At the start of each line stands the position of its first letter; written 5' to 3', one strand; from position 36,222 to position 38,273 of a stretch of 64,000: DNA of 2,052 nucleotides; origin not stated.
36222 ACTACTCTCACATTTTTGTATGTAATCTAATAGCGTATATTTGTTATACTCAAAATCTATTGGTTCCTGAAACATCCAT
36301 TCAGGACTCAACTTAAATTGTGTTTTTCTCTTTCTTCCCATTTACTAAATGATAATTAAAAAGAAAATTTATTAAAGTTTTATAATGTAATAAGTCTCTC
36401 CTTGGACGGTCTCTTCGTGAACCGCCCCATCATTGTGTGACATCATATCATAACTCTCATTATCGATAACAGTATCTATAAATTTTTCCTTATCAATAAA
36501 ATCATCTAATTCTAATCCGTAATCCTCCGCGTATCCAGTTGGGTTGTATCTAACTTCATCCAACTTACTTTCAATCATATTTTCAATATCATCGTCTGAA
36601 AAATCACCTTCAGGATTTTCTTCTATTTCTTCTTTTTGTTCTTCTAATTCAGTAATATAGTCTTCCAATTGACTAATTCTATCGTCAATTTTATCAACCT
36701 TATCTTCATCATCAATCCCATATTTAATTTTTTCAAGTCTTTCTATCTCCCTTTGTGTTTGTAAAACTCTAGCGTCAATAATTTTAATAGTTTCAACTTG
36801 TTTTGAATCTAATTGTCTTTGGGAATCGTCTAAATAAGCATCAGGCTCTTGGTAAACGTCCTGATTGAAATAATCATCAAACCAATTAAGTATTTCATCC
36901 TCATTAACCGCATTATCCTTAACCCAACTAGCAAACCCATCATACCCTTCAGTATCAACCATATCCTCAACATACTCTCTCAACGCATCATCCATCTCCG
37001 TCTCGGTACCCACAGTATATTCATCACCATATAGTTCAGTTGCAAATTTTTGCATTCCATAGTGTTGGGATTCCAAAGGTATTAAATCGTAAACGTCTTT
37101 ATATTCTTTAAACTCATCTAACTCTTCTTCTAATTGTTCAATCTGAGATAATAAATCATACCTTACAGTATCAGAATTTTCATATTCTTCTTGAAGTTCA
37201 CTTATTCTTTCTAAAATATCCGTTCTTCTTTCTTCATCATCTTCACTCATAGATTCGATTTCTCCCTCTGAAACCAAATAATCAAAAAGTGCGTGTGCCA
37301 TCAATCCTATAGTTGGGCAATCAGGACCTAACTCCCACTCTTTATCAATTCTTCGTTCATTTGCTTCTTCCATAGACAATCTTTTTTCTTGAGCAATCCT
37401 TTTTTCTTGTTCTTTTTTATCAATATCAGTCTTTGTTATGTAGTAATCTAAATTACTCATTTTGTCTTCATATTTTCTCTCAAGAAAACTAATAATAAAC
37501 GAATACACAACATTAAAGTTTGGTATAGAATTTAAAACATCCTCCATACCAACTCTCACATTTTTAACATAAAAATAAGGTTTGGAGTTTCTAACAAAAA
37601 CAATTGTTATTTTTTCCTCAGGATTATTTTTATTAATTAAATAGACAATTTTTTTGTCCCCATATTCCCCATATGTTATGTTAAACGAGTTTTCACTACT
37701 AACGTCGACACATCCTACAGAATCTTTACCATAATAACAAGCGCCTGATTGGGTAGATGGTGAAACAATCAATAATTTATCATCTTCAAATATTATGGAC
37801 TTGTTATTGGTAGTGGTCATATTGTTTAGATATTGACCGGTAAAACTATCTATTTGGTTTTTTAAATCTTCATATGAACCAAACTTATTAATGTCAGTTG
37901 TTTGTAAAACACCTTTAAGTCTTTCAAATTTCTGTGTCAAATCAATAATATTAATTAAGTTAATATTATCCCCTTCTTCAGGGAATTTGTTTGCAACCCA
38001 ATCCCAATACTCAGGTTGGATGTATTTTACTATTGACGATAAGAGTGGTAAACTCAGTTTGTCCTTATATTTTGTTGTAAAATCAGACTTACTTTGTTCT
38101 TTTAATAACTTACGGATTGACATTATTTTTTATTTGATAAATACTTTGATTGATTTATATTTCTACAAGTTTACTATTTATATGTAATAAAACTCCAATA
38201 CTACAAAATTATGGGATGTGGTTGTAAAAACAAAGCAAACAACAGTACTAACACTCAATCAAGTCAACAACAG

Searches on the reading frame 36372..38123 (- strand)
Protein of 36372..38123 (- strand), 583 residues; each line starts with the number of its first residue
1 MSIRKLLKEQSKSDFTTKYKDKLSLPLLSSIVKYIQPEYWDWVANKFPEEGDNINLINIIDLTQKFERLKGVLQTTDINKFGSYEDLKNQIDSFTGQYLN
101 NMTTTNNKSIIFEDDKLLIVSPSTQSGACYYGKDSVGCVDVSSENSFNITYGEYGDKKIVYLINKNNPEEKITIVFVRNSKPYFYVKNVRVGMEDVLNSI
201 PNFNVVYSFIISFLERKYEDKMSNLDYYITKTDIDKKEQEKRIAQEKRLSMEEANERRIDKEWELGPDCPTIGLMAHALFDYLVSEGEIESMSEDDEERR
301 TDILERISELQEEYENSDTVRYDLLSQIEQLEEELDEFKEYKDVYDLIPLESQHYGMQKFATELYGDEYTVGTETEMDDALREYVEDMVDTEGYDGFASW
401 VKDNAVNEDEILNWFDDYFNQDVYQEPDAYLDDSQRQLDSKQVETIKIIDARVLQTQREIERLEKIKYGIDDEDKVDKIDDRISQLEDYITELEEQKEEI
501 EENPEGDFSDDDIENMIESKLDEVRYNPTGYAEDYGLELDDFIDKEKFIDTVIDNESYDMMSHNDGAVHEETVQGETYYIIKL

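Call 3: search_protein_families(library=pfam, proteins=[window:36372-38123:-], max_evalue=0.01)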
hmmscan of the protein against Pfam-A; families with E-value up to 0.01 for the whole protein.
window:36372-38123:- (583 aa): 0 families

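Call 5: search_protein_families(library=phrogs, proteins=[window:36372-38123:-], max_evalue=0.001)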
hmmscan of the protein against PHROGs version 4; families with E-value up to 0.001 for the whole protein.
window:36372-38123:- (583 aa): 0 families
